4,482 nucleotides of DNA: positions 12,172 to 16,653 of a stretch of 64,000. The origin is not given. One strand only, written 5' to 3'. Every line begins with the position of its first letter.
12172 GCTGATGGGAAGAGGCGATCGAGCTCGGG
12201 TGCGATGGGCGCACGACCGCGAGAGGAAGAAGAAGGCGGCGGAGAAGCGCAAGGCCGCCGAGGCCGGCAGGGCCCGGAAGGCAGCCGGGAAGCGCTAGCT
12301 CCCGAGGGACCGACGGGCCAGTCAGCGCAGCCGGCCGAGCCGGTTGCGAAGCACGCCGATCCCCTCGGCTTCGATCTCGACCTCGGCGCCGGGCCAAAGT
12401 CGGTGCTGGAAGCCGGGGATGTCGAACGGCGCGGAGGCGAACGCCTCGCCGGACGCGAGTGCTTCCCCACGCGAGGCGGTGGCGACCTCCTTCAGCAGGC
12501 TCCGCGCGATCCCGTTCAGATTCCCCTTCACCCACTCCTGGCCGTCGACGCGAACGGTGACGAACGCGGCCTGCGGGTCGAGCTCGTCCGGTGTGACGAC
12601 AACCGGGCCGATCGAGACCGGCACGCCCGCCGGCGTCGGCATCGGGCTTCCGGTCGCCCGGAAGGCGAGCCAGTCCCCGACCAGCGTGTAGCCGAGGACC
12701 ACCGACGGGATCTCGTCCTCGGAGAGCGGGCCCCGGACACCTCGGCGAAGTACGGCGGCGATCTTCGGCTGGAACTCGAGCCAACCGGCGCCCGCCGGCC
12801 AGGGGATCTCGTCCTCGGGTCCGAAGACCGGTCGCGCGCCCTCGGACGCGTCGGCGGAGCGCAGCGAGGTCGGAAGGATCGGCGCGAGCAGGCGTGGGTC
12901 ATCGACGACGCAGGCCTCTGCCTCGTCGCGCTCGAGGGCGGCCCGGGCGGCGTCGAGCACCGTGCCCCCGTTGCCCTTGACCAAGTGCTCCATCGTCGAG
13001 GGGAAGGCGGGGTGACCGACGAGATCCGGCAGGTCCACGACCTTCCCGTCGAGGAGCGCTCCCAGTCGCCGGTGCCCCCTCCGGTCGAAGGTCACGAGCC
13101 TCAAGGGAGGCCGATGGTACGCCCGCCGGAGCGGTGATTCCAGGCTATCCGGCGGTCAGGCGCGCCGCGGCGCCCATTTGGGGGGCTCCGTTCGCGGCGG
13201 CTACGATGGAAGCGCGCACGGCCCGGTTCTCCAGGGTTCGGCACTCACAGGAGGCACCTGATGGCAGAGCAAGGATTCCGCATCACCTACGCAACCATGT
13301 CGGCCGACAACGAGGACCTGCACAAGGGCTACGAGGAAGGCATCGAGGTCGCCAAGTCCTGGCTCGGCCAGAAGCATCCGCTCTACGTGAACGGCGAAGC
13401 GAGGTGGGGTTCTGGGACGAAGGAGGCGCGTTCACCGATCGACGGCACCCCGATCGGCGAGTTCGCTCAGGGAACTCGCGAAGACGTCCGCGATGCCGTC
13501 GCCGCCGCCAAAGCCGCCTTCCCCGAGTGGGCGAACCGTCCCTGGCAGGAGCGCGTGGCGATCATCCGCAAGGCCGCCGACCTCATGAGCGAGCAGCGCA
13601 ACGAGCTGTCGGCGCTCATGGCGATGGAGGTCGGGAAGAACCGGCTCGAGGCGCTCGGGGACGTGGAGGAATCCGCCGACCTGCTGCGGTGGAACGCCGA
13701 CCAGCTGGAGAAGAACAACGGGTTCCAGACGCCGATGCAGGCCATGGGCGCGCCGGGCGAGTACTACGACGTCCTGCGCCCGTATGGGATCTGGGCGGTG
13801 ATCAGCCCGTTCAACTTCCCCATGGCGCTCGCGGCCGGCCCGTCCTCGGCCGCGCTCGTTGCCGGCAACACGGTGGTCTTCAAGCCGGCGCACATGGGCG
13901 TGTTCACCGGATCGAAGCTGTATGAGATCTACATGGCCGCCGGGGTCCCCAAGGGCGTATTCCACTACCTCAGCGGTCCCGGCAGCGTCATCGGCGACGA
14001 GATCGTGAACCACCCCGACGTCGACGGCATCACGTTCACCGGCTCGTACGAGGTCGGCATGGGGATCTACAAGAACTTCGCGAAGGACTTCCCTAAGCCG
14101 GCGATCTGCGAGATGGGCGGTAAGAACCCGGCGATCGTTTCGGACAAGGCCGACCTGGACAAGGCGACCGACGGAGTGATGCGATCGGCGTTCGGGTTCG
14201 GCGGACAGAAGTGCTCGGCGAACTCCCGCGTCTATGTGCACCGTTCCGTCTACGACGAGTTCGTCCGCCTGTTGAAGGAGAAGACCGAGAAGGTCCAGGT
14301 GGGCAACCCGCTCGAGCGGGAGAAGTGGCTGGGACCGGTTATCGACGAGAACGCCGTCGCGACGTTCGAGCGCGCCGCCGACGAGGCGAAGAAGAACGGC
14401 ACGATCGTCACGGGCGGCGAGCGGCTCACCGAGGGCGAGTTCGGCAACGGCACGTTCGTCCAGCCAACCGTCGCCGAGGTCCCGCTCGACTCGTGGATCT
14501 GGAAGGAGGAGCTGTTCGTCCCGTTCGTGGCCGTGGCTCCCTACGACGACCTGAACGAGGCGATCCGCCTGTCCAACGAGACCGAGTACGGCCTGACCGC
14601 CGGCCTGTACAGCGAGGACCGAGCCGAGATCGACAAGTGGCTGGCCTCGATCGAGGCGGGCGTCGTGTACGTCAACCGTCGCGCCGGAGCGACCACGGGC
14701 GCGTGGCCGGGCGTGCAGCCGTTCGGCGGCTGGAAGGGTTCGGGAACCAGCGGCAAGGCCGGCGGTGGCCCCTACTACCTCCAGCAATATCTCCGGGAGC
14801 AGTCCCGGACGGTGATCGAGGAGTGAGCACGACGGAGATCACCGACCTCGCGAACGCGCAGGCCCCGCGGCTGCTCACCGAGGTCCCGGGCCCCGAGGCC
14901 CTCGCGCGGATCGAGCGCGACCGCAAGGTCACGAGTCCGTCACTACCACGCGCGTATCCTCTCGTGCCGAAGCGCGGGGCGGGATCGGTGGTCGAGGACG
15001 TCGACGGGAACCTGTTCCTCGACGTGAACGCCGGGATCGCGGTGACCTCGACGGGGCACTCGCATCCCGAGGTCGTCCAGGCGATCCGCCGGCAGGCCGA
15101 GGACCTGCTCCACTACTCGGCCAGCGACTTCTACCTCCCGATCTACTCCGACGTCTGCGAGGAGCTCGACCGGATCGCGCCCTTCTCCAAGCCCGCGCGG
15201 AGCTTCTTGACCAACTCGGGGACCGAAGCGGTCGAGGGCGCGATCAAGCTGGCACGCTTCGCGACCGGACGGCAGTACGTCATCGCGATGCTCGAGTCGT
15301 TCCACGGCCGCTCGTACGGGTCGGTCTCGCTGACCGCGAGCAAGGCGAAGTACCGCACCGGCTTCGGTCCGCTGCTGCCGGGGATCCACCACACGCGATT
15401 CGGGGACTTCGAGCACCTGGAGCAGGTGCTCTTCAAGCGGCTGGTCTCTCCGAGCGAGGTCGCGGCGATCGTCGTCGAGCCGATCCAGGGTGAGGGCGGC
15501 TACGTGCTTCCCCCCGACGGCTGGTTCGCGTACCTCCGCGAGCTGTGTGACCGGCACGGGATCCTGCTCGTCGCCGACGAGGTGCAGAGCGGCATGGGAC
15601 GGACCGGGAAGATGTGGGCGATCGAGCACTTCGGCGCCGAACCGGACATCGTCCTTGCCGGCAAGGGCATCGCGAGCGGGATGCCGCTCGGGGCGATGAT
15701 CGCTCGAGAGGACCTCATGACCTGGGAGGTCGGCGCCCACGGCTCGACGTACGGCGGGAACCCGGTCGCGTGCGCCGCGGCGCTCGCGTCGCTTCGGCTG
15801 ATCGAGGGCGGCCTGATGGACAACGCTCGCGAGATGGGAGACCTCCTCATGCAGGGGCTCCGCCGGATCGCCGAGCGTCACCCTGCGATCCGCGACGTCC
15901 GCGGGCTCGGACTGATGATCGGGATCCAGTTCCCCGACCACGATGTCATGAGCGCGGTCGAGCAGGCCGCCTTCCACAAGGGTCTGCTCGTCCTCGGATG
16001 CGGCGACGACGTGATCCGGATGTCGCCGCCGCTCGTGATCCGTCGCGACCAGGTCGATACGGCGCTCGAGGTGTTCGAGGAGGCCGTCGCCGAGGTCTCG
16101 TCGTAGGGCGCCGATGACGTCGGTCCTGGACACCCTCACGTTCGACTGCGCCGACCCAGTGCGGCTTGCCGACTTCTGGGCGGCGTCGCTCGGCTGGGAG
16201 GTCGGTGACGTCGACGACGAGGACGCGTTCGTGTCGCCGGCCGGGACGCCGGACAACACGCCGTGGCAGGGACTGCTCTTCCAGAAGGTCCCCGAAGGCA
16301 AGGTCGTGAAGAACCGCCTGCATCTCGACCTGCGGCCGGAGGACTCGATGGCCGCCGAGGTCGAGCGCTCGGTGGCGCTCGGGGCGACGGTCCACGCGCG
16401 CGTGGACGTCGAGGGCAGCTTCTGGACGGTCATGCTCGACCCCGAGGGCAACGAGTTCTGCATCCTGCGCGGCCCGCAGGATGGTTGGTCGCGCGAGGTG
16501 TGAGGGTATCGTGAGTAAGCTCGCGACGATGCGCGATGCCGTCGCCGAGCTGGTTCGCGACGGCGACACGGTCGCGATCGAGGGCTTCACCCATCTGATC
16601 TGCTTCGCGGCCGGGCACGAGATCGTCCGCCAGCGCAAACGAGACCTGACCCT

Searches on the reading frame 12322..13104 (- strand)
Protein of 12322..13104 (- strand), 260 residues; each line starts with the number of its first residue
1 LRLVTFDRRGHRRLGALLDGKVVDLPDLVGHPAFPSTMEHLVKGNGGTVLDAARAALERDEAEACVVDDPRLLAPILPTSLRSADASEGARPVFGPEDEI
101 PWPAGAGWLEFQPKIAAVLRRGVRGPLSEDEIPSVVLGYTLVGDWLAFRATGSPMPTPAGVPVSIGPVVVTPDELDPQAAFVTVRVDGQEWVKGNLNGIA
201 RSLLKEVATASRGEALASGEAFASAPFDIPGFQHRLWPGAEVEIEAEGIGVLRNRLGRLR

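Call 75: search_protein_families(library=pfam, proteins=[window:12322-13104:-])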
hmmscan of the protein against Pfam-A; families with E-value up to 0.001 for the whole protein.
window:12322-13104:- (260 aa): 1 family
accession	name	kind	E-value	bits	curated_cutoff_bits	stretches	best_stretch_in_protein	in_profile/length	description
PF01557.24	FAA_hydrolase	-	9.3e-15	55.3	23.9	1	93-256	42-213/214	Fumarylacetoacetate (FAA) hydrolase C-terminal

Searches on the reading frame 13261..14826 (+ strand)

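Call 75: search_protein_families(library=pfam, proteins=[window:13261-14826:+])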
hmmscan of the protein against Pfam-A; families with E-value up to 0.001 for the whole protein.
window:13261-14826:+ (521 aa): 1 family
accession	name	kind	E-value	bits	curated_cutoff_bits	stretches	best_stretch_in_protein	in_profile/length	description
PF00171.27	Aldedh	-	7.5e-144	480.1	23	1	53-513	8-458/461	Aldehyde dehydrogenase family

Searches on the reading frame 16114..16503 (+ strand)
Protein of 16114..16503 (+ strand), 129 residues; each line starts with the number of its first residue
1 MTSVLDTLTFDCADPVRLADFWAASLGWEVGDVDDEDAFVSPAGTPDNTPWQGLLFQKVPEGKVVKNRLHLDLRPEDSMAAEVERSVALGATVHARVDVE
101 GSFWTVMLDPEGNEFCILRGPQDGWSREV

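Call 75: search_protein_families(library=pfam, proteins=[window:16114-16503:+])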
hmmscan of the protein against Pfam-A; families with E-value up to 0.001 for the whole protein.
window:16114-16503:+ (129 aa): 1 family
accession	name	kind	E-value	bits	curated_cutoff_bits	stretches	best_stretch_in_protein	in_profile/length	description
PF18029.7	Glyoxalase_6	-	2.2e-30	105.9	23.6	1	8-118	2-106/106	Glyoxalase-like domain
